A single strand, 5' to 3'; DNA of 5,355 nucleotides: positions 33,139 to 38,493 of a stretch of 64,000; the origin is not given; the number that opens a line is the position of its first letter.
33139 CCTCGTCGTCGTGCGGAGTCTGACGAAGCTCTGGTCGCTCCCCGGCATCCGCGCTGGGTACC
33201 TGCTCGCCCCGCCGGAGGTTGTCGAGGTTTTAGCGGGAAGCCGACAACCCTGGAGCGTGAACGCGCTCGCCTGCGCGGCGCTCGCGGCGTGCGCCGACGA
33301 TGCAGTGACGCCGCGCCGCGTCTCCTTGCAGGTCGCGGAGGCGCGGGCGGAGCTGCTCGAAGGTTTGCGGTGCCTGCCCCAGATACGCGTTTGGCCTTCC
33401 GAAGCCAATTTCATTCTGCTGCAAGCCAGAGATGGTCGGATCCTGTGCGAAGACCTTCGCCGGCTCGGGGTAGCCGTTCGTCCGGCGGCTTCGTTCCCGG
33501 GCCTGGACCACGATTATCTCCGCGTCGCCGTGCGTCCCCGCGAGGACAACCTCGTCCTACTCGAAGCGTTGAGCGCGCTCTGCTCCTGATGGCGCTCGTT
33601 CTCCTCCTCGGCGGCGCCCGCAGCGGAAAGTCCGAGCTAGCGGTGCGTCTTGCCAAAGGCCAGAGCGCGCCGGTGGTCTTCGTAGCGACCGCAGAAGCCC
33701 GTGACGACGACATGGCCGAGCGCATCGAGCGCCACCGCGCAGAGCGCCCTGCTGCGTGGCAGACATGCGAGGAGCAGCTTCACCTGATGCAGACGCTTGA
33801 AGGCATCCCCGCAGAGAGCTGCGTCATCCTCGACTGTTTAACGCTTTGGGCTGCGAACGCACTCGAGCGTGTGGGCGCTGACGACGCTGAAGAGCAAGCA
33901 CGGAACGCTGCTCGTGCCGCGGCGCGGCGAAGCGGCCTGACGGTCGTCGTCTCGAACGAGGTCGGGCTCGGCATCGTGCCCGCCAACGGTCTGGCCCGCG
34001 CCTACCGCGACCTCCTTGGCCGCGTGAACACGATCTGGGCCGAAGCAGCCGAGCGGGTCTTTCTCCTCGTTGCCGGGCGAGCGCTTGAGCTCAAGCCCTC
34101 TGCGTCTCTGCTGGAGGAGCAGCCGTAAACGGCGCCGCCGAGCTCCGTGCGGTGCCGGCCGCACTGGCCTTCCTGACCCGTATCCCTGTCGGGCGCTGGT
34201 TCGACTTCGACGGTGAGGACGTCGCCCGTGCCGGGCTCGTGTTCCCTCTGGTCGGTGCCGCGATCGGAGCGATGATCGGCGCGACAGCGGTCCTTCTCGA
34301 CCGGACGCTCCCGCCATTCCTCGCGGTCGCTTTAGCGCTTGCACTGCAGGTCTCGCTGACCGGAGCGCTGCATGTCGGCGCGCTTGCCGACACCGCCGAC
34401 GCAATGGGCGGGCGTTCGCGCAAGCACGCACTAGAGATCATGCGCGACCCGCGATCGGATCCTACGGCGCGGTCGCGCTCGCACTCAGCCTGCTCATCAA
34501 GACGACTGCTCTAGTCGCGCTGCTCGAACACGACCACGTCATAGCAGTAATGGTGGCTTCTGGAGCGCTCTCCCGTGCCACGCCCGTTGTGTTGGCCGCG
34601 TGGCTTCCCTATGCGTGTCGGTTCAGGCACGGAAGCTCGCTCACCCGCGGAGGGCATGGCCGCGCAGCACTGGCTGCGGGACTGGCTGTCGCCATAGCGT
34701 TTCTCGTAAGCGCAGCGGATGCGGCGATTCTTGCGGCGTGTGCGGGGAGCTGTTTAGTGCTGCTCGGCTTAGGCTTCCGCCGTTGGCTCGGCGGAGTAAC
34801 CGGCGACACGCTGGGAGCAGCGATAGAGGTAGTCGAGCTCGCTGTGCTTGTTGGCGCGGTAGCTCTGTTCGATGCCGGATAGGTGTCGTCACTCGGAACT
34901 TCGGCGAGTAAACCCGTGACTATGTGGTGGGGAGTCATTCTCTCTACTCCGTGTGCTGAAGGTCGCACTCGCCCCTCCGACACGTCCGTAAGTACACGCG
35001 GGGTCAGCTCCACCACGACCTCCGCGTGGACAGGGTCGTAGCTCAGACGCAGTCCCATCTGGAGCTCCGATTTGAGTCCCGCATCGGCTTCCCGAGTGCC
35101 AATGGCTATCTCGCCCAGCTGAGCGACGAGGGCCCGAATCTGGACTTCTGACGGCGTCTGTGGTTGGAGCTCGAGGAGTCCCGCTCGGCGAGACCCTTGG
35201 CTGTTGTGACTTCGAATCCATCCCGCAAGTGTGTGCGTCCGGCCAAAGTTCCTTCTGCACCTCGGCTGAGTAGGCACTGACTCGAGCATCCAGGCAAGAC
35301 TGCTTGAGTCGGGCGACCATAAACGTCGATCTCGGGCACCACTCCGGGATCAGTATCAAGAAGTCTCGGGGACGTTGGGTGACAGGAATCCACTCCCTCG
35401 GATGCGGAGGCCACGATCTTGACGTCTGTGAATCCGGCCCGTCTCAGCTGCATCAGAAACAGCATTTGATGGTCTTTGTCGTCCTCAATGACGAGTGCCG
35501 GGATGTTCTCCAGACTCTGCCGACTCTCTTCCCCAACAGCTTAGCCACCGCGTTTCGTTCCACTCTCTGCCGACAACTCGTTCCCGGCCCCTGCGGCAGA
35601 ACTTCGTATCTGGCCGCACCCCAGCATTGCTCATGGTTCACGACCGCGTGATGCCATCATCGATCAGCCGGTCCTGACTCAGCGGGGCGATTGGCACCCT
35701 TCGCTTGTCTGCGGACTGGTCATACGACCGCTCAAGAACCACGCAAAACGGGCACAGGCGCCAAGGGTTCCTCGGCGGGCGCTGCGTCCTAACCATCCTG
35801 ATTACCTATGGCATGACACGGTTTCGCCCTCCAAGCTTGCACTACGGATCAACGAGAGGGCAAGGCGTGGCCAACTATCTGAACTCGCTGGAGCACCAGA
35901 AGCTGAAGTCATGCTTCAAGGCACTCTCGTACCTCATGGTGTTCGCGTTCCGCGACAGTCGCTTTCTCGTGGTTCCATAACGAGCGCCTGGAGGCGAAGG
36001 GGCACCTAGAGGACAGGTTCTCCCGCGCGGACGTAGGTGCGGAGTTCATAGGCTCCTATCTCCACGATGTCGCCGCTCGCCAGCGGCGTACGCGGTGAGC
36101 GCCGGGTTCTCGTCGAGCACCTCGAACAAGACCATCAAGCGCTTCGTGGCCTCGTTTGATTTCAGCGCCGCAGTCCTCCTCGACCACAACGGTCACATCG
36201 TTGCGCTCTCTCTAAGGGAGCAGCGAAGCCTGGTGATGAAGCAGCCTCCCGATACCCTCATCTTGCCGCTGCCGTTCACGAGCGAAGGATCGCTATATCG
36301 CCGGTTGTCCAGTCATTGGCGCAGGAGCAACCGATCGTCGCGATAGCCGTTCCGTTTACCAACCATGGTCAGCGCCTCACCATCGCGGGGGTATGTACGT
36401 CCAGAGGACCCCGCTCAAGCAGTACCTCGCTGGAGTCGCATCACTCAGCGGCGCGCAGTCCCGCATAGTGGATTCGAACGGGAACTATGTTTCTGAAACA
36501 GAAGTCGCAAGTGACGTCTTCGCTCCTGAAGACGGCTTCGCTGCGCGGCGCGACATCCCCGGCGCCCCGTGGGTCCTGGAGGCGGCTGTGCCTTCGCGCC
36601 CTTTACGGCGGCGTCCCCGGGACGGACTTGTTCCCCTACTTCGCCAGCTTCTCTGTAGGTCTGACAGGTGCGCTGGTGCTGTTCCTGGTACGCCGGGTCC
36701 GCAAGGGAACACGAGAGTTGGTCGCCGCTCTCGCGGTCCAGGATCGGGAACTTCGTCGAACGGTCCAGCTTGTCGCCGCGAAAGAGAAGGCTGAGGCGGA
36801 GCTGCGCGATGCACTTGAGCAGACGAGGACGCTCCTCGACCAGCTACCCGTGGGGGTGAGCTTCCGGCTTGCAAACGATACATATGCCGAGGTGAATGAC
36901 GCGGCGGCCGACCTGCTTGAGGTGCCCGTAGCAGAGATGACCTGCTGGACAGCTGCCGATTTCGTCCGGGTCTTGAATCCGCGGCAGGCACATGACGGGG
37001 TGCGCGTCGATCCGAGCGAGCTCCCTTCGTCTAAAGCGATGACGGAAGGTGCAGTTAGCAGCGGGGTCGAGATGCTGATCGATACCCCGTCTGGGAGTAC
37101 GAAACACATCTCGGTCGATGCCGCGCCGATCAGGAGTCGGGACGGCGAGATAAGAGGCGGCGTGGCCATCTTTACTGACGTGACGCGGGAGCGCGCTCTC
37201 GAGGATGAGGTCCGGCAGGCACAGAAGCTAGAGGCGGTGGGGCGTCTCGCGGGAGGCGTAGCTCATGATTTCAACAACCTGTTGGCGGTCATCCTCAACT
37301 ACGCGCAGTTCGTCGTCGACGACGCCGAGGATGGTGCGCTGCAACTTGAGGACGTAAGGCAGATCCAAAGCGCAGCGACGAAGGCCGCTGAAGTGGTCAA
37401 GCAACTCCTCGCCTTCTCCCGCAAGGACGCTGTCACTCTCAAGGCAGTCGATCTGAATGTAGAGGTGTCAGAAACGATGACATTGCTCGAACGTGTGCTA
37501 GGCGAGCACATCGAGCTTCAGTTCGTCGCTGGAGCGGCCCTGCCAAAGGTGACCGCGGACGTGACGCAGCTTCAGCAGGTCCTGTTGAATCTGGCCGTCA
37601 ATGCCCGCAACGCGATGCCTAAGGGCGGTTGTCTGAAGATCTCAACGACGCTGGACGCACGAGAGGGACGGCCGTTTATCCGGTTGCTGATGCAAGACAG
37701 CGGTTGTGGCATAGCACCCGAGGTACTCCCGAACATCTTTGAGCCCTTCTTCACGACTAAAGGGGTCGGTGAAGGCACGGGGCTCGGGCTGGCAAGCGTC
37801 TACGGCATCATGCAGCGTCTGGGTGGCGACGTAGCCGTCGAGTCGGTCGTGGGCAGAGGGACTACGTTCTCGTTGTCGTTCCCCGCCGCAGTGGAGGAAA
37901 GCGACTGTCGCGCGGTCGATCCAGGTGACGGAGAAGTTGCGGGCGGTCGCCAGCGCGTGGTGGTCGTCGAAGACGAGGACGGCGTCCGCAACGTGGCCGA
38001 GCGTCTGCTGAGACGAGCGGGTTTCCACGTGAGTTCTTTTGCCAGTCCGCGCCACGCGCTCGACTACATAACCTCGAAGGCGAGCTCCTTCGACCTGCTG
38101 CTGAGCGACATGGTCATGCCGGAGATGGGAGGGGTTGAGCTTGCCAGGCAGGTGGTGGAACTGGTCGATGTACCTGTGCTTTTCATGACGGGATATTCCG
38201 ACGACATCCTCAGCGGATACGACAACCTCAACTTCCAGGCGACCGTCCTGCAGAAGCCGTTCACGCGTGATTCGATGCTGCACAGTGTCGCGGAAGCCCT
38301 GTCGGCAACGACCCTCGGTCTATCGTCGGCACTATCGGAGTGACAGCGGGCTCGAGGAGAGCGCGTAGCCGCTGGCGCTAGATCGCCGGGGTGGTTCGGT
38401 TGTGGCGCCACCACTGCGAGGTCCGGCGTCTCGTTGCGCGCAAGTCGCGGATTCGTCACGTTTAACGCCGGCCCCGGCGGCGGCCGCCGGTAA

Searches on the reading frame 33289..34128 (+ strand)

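Call 29: search_protein_families(library=pfam, proteins=[window:33289-34128:+], max_evalue=0.01)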
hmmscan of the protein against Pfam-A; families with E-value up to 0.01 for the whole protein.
window:33289-34128:+ (279 aa): 2 families
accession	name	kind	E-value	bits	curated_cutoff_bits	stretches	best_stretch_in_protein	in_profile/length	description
PF02283.22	CobU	-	8.3e-54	182.1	27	1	104-268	1-168/168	Cobinamide kinase / cobinamide phosphate guanyltransferase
PF13238.12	AAA_18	-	0.0025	18.7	29.4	1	104-189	1-86/128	AAA domain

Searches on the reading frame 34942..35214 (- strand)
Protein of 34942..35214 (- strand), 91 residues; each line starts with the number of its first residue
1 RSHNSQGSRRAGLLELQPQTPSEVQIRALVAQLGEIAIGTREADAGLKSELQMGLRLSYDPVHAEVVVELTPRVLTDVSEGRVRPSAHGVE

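Call 12: search_dna_similar(query=window:34942-35178:-, collection=plasmids, mode=protein, max_evalue=0.01)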
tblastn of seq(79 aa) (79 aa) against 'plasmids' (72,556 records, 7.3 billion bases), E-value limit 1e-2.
No match.

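Call 28: search_protein_families(library=pfam, proteins=[window:34942-35214:-], max_evalue=0.01)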
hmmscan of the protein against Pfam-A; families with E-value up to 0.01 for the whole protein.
seq(91 aa): 0 families

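Call 30: find_homologous_proteins(query=window:34942-35214:-, max_evalue=0.01)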
Query seq(91 aa): 2 candidates shared short words with the query, none scored E <= 0.01.

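Call 40: search_protein_representatives(protein=window:34942-35214:-)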
Query: 91 residues. Proteins with E-value up to 0.001 (for the whole library): 3; up to 1e-10: 2; up to 1e-30: 2. The best 3 are listed.
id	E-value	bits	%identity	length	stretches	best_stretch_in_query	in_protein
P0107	5.2e-49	179.7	100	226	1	1-91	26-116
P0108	2.3e-37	142.6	22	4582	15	18-81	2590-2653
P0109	1.9e-06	44.1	46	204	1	12-89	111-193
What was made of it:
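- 34942..35223 (-): C-terminal remnant of about 90 codons of a large serine recombinase, reading into c3. No catalytic domains remain. phmmer against 1.84 billion proteins finds P0109 at E 1.9e-6 (call 40).
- Tried and rejected: Only full phmmer found P0109 (call 40).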

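Call 42: search_protein_families(library=pfam, proteins=[P0109, P0108], max_evalue=0.01)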
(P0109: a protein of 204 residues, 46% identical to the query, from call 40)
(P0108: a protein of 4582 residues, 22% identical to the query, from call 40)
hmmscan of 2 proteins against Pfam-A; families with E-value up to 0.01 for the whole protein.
P0109 (204 aa): 0 families

P0108 (4582 aa): 3 families
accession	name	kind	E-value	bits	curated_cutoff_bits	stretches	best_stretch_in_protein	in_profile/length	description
PF17963.7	Big_9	-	1.2e-187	609.8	23.6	36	842-934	1-88/89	Bacterial Ig domain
PF17892.7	Cadherin_5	-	2e-169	550.7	26.5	35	254-348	1-97/98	Cadherin-like domain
PF17803.7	Cadherin_4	-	1e-146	478.1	25.1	30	735-784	2-54/71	Bacterial cadherin-like domain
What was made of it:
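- Tried and rejected: Its other hit, P0108, is a 4582-aa cadherin/Ig repeat protein that I treated as spurious (call 42).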

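Call 43: search_dna_similar(query=P0109, collection=plasmids, mode=protein, max_evalue=0.001, max_rows=15)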
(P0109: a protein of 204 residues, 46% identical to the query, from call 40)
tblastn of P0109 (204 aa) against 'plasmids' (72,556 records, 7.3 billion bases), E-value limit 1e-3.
Records with a match: 1; places in all: 1; records where one place covers at least 80% of the query: 1.
Best place of each record, by identity: <60% 1.
By first word of the organism name: Streptomyces 1.
By predicted mobility (MOB-suite, as given by PLSDB): non-mobilizable 1.
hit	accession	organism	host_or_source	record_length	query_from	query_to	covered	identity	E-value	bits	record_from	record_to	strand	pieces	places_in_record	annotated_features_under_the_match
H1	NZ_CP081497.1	Streptomyces sp. BHT-5-2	whole organism,plant soil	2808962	30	194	81%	37.4%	3e-16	84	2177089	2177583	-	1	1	none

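Call 44: search_protein_families(library=ncbifam, proteins=[P0109, window:34942-35214:-], max_evalue=1)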
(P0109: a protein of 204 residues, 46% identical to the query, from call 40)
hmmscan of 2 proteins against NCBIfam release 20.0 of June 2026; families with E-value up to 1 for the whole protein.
P0109 (204 aa): 1 family
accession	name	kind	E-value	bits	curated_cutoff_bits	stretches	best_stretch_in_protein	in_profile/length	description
NF033442.0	BREX_PglW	equivalog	0.01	13.5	990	1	45-154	981-1070/1391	BREX system serine/threonine kinase PglW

window:34942-35214:- (91 aa): 0 families
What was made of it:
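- Tried and rejected: The recombinase tail gave nothing in Pfam or NCBIfam, in a word-indexed protein search, or by tblastn on plasmids (calls 12, 28, 30, 44).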

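Call 45: get_annotated_region(hit=H1, flank=4000)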
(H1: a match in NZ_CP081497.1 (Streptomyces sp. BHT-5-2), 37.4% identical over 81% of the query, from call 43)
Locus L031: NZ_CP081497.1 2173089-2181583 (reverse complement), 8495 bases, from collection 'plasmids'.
description: Streptomyces sp. BHT-5-2 plasmid p1, complete sequence
organism: Streptomyces sp. BHT-5-2 (NCBI taxid 2866715)
taxonomy: Bacteria; Actinomycetota; Actinomycetes; Kitasatosporales; Streptomycetaceae; Streptomyces; Streptomyces sp. BHT-5-2
host: -; source: whole organism,plant soil; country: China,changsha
typing (MOB-suite, as given by PLSDB): non-mobilizable
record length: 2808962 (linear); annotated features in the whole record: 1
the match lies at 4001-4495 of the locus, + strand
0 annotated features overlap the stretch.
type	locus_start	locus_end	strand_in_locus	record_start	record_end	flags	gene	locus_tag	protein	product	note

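Call 50: search_protein_families(library=pfam, proteins=[L031:2816-4498:+], max_evalue=0.001)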
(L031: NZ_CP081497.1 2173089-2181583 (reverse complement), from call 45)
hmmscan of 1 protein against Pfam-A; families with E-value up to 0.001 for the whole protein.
L031:2816-4498:+ (560 aa): 3 families
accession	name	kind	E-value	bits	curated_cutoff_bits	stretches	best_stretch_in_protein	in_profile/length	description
PF07508.19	Recombinase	-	8.5e-21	74.6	21.1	1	194-321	1-101/102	Recombinase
PF00239.26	Resolvase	-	4e-07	30.7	23.3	1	9-153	6-141/145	Resolvase, N terminal domain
PF13408.12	Zn_ribbon_recom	-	1.6e-06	28.9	25.3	1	341-392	2-49/58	Recombinase zinc beta ribbon domain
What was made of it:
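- On Large serine recombinase: All three are present in the homologue L031 2816-4498 (call 50).
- Closest known: Large serine recombinases. Same: The homologue chain ends in a 560-aa protein with PF00239, PF07508 and PF13408 (call 50).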

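Call 69: find_encoding_contigs(protein=P0109, flank=6000, max_places=3)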
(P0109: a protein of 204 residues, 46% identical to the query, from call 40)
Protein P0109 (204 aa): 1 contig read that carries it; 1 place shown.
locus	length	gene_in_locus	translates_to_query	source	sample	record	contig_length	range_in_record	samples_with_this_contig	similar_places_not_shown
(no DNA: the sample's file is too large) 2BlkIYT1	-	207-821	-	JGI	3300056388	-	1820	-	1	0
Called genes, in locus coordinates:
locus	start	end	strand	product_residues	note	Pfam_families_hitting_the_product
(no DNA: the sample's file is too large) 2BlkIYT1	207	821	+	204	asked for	-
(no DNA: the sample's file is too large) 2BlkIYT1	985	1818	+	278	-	?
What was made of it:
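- Tried and rejected: The context of P0109 could not be read because its DNA is not held (call 69).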

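Call 70: search_solved_structures(query=L031:2816-4498:+, max_evalue=0.001)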
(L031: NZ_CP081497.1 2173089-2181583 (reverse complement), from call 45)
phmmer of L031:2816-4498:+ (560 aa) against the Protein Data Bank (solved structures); distinct sequences matched with E-value up to 0.001: 0.
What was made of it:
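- Tried and rejected: The LSR has no PDB relative by sequence (call 70).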

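Call 86: search_dna_similar(query=L031:2816-4498:+, collection=phages, mode=protein, max_evalue=0.00001, max_rows=12)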
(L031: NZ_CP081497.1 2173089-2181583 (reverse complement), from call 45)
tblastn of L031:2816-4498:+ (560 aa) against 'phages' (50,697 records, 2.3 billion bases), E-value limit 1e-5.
Records with a match: 12; places in all: 12; records where one place covers at least 80% of the query: 0.
Best place of each record, by identity: <60% 12.
By first word of the organism name: Brevibacillus 7; Bacteriophage 4; phage 1.
By host as written in the record: Brevibacillus laterosporus 7; - 5.
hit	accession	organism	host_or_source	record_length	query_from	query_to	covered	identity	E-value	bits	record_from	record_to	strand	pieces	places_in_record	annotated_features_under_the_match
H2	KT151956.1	Brevibacillus phage Osiris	Brevibacillus laterosporus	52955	19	400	68%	23.5%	7e-6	55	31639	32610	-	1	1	putative recombinase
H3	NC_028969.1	Brevibacillus phage Osiris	Brevibacillus laterosporus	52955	19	400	68%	23.5%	7e-6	55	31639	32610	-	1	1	integrase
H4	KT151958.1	Brevibacillus phage Powder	Brevibacillus laterosporus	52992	19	400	68%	23.5%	7e-6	55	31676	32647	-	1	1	recombinase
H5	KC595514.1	Brevibacillus phage Jimmer2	Brevibacillus laterosporus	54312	19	400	68%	23.5%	7e-6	55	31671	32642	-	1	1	recombinase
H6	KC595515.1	Brevibacillus phage Jimmer1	Brevibacillus laterosporus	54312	19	400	68%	23.5%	7e-6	55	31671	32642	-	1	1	recombinase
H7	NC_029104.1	Brevibacillus phage Jimmer1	Brevibacillus laterosporus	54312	19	400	68%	23.5%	7e-6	55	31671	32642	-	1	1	integrase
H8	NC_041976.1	Brevibacillus phage Jimmer2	Brevibacillus laterosporus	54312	19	400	68%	23.5%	7e-6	55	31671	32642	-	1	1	integrase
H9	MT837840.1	Bacteriophage sp.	human fecal samples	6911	189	382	35%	33.3%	3e-9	66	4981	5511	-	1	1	record has no annotation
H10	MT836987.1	Bacteriophage sp.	human fecal samples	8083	115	350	42%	26.5%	1e-7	61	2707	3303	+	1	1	record has no annotation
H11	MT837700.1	Bacteriophage sp.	human fecal samples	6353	185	400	39%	26.8%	1e-6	58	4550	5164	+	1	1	record has no annotation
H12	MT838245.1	Bacteriophage sp.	human fecal samples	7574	188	400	38%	27.0%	1e-6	57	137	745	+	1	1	record has no annotation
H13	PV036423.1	phage NatCom_17901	human feces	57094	190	266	14%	39.0%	9e-7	58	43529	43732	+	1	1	hypothetical protein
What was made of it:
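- Closest known: Large serine recombinases. Different: This family has only about 23% identity to any phage integrase in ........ (call 86), and no PDB relative by sequence (call 70).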

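Call 101: find_related_loci(query=A3, collection=viral_contigs, flank=6000)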
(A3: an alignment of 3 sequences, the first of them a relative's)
Query A3 (204 aa) in viral_contigs; peptide patterns used: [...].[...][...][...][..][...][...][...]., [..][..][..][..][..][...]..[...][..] (x = any residue, [..] = any of these).
37 stretches matched a pattern, but none encodes a relative of the query by tblastn (E <= 1e-3).
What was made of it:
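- Tried and rejected: It has only about 23% identity to phage integrases (call 86) and no relative in IMG/VR (call 101).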

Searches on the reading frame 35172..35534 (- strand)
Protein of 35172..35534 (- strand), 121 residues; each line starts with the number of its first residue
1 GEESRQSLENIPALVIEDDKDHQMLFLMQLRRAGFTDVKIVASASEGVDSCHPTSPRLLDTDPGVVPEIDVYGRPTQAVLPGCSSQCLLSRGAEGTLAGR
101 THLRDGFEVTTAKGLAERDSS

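Call 28: search_protein_families(library=pfam, proteins=[window:35172-35534:-], max_evalue=0.01)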
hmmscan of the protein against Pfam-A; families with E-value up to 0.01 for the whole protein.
seq(121 aa): 0 families
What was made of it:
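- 35172..36486 (-): Decayed, gene-poor DNA at about 60% GC, including a receiver-domain-like remnant at 35172-35534. It is probably the rest of the oldest element. No Pfam hit (call 28).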

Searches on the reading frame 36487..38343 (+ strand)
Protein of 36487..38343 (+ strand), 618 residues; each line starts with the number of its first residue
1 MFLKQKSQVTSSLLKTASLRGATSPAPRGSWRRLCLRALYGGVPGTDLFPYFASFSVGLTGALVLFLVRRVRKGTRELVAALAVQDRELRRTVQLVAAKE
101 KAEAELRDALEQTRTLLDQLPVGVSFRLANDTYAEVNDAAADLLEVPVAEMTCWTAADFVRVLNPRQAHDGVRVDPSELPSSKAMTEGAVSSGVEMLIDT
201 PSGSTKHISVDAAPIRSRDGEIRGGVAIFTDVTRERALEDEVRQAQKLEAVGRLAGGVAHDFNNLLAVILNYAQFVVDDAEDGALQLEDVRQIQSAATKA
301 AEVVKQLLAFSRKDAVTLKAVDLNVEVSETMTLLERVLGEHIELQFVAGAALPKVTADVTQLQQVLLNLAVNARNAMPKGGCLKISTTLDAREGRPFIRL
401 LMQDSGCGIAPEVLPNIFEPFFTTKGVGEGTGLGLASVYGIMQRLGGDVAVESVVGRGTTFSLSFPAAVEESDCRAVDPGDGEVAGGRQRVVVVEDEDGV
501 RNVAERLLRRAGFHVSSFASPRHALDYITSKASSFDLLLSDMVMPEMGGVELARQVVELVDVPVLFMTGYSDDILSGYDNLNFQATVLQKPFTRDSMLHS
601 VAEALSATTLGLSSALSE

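Call 20: search_protein_families(library=pfam, proteins=[window:36487-38343:+], max_evalue=0.001)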
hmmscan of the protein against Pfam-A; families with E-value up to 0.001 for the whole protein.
window:36487-38343:+ (618 aa): 6 families
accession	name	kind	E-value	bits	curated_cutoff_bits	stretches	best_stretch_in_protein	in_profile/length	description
PF02518.31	HATPase_c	-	3.4e-23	82.6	26.4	1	358-467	2-109/111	Histidine kinase-, DNA gyrase B-, and HSP90-like ATPase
PF00072.30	Response_reg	-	2.6e-17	63.4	30.2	1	491-601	1-110/111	Response regulator receiver domain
PF00512.31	HisKA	-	4e-08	33.6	26.9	1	252-315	3-65/66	His Kinase A (phospho-acceptor) domain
PF08448.16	PAS_4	-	4.4e-07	30.6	23.1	1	117-236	1-109/110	PAS fold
PF00989.32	PAS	-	1.4e-06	28.7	22.6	1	112-232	2-113/113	PAS fold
PF13426.13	PAS_9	-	5.5e-06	27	27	1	135-233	15-102/103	PAS domain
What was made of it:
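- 36487..43583 (.): Module 3, whose origin is unresolved. It holds a hybrid histidine kinase, a carbonic anhydrase remnant, an unknown ORF, an SRPBCC ORF and an ABC-2 transporter. It is absent from the closest relatives but has a native-like composition. Pfam (call 20).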
